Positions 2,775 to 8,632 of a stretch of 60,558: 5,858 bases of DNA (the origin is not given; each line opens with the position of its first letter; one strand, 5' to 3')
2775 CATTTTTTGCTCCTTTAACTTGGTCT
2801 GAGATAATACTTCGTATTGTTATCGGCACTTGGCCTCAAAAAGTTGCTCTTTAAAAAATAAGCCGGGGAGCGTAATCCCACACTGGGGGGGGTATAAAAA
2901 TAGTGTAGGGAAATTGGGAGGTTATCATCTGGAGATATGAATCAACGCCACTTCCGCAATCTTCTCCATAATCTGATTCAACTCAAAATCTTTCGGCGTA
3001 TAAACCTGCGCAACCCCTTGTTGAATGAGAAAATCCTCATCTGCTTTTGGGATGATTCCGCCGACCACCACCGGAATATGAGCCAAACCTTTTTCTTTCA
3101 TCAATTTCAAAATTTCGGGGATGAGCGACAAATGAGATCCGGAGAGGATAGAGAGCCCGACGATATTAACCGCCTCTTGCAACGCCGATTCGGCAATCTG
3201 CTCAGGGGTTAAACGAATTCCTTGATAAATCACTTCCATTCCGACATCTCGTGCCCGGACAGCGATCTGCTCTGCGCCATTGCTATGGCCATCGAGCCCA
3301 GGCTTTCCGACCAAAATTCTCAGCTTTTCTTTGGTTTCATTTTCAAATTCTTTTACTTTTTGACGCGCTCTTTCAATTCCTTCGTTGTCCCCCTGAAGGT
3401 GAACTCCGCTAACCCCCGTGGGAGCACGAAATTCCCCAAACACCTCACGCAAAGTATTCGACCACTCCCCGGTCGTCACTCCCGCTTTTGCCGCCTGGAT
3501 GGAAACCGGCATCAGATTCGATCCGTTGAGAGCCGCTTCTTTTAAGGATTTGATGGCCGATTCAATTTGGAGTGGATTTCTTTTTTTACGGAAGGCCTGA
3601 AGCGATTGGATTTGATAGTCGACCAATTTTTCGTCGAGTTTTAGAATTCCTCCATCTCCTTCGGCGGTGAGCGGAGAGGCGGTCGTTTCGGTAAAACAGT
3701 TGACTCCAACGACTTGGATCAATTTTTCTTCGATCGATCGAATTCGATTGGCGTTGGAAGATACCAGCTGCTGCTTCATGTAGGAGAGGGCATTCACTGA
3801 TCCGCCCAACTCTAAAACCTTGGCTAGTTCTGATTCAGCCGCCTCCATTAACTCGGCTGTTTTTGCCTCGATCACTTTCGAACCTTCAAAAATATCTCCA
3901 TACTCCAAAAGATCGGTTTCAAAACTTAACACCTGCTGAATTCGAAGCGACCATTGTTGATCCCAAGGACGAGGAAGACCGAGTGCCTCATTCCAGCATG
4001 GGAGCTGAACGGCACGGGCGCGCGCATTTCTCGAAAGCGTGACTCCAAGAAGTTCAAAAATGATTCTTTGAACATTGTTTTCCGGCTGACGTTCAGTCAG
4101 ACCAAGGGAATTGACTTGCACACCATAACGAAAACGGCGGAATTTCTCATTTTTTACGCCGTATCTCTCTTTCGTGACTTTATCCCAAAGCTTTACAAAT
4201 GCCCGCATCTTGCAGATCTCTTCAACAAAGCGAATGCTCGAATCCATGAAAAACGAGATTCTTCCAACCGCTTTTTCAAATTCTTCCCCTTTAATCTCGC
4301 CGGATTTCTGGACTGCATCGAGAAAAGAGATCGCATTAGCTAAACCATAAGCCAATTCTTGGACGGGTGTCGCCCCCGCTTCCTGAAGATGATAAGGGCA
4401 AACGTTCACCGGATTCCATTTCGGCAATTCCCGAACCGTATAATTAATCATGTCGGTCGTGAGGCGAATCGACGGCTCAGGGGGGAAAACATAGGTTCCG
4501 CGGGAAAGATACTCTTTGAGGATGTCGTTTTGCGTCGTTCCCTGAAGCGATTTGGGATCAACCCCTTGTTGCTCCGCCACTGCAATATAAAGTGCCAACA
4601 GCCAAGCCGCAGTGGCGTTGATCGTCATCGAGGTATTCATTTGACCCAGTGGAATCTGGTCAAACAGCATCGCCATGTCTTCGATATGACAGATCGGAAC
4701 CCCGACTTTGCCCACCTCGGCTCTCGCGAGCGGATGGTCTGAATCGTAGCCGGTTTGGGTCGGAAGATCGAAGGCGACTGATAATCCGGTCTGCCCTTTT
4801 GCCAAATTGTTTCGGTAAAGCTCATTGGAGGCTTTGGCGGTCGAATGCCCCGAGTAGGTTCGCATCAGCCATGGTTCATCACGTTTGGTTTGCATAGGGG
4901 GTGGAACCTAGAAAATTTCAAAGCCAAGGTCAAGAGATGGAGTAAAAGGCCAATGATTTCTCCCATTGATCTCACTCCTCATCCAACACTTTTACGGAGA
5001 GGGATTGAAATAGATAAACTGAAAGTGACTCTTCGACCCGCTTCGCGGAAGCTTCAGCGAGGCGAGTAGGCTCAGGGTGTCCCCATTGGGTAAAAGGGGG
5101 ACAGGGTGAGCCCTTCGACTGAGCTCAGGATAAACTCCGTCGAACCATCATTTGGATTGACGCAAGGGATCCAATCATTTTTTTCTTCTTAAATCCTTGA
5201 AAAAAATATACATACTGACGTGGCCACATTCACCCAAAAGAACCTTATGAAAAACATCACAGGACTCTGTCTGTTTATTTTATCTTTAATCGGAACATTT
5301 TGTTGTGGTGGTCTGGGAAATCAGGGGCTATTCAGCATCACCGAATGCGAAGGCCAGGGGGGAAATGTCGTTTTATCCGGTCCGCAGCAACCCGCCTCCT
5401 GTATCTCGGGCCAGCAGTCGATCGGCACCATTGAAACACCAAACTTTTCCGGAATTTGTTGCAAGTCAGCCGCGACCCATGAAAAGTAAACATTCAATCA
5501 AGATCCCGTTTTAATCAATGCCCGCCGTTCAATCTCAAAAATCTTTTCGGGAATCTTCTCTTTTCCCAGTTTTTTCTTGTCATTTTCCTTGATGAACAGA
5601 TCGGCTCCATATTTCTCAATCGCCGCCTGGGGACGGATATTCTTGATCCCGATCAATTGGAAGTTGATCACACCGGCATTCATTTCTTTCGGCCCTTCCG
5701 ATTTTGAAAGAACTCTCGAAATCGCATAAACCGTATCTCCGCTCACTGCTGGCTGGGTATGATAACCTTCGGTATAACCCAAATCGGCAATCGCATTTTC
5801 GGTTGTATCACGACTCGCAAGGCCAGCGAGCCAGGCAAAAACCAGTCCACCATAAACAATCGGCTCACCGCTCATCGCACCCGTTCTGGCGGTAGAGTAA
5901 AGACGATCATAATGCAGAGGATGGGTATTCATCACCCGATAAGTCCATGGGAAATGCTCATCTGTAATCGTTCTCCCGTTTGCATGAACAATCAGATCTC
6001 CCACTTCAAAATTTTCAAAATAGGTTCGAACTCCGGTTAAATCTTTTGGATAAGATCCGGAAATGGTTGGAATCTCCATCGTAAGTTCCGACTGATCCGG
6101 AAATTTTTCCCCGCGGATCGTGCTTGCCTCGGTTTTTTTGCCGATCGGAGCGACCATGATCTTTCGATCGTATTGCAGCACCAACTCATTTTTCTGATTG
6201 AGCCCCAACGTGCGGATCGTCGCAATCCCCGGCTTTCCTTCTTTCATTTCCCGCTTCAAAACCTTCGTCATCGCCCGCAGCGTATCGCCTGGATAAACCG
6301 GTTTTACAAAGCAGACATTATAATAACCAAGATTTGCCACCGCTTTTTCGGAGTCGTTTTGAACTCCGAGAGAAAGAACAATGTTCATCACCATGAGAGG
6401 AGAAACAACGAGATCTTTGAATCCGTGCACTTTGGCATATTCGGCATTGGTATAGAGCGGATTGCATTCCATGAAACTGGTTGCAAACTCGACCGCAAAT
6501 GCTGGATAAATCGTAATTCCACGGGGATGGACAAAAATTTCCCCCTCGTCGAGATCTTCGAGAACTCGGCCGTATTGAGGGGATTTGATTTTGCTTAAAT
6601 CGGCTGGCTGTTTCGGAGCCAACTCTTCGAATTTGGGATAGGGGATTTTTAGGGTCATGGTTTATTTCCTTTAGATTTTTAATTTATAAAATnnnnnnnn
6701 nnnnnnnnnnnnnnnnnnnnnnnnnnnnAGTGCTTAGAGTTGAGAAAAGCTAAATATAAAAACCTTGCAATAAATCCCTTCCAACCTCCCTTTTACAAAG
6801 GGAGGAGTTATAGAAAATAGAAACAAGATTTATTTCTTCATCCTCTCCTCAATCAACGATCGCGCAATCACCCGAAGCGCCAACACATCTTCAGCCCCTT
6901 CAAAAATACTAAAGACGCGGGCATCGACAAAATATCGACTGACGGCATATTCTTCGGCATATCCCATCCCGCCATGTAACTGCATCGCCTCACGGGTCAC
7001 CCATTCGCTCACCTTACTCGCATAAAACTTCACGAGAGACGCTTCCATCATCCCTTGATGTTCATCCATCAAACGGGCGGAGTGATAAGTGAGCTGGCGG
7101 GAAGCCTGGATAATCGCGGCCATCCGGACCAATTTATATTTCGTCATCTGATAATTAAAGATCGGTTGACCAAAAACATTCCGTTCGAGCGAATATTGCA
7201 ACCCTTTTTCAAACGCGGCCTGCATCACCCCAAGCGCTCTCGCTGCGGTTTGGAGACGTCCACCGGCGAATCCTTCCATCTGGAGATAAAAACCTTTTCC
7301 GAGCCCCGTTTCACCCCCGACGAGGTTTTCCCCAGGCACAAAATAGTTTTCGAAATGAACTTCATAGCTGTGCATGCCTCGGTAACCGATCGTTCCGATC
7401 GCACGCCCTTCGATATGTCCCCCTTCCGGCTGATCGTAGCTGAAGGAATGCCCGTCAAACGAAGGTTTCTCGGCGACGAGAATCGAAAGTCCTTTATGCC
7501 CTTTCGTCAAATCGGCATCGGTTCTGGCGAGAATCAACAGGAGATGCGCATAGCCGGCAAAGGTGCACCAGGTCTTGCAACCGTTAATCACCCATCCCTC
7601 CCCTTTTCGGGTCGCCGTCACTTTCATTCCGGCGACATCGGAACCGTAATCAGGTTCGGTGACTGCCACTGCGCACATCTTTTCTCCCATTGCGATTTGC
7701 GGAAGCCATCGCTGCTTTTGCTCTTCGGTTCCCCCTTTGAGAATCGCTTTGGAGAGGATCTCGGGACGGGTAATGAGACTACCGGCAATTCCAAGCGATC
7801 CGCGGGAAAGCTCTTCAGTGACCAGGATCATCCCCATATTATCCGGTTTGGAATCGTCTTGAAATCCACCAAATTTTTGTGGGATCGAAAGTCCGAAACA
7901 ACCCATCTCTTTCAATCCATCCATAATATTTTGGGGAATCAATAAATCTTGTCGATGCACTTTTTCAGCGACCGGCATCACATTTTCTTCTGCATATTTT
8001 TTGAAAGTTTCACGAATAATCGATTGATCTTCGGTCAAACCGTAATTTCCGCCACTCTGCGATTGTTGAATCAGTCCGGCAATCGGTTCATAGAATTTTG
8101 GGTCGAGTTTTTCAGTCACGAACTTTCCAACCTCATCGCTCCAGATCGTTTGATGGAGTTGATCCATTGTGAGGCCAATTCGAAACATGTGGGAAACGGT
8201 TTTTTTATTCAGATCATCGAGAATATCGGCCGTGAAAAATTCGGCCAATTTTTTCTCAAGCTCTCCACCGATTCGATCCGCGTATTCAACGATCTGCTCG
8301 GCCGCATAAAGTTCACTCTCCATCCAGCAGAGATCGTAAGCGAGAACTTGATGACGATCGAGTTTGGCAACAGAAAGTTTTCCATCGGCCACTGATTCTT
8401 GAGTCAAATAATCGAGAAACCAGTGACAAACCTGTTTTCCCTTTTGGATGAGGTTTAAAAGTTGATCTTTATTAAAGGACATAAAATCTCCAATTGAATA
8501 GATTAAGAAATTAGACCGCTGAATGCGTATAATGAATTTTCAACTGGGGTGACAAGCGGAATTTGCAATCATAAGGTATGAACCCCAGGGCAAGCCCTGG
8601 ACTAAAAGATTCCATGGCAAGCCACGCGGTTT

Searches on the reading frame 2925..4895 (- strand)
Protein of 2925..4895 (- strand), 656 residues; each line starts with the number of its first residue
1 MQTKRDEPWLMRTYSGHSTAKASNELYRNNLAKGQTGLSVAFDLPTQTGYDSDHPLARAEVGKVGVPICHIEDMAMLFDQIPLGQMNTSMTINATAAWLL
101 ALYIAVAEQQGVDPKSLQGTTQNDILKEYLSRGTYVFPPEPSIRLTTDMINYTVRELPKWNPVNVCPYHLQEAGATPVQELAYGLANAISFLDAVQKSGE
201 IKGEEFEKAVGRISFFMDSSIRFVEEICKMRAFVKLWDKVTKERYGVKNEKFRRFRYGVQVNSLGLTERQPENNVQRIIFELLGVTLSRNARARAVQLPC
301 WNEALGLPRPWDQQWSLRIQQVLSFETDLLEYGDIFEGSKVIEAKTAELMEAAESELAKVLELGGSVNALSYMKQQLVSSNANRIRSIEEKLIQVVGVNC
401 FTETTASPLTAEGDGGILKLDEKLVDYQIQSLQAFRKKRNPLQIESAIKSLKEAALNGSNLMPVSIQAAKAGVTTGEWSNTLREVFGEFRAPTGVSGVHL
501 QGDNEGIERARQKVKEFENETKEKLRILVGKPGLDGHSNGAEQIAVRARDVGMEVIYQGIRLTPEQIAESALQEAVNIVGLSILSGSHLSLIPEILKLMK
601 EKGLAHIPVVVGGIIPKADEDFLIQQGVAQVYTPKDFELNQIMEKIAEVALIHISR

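Call 9: search_protein_families(library=pfam, proteins=[window:2925-4895:-], max_evalue=0.001)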
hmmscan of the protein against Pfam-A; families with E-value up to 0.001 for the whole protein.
window:2925-4895:- (656 aa): 2 families
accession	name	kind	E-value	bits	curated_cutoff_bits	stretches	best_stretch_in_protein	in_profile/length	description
PF01642.28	MM_CoA_mutase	-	1.5e-129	433.3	22.1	1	3-487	41-512/512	Methylmalonyl-CoA mutase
PF02310.24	B12-binding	-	3.3e-19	69.3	32.1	1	526-629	2-106/121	B12 binding domain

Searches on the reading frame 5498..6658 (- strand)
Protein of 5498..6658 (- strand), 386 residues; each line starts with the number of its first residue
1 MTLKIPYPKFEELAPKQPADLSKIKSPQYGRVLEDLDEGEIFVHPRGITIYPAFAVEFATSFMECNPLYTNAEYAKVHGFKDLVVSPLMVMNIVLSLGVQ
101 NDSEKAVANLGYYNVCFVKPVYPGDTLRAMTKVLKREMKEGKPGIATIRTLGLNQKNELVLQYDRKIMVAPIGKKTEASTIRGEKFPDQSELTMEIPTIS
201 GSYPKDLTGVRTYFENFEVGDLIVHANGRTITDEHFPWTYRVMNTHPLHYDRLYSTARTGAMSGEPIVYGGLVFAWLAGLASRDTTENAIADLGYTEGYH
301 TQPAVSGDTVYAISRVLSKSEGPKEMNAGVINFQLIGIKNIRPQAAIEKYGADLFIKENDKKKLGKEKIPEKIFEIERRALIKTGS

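Call 9: search_protein_families(library=pfam, proteins=[window:5498-6658:-], max_evalue=0.001)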
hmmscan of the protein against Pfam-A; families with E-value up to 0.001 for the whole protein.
window:5498-6658:- (386 aa): 3 families
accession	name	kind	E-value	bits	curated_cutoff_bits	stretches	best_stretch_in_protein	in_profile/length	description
PF19315.5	MC_hydratase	-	3.3e-24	86.1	26.5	1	23-337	14-334/353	Mesaconyl-CoA hydratase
PF01575.25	MaoC_dehydratas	-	6.5e-21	74.6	27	2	43-142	11-108/123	MaoC like domain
PF13452.11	FAS1_DH_region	-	6.8e-06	26.7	22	1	56-161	20-130/132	FAS1-like, dehydratase domain region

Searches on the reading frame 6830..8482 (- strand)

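Call 9: search_protein_families(library=pfam, proteins=[window:6830-8482:-], max_evalue=0.001)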
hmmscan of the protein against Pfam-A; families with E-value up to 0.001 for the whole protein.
window:6830-8482:- (550 aa): 4 families
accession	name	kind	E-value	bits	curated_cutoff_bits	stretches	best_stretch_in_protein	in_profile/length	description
PF00441.29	Acyl-CoA_dh_1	-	9.6e-42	143.1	22.4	1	395-543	1-149/150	Acyl-CoA dehydrogenase, C-terminal domain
PF02771.21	Acyl-CoA_dh_N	-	2.4e-26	92.7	22.9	1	150-267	1-113/113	Acyl-CoA dehydrogenase, N-terminal domain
PF02770.24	Acyl-CoA_dh_M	-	8.5e-18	64.8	33.3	1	271-379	1-96/97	Acyl-CoA dehydrogenase, middle domain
PF08028.16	Acyl-CoA_dh_2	-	1.1e-12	48.9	22.7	1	412-529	3-131/134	Acyl-CoA dehydrogenase, C-terminal domain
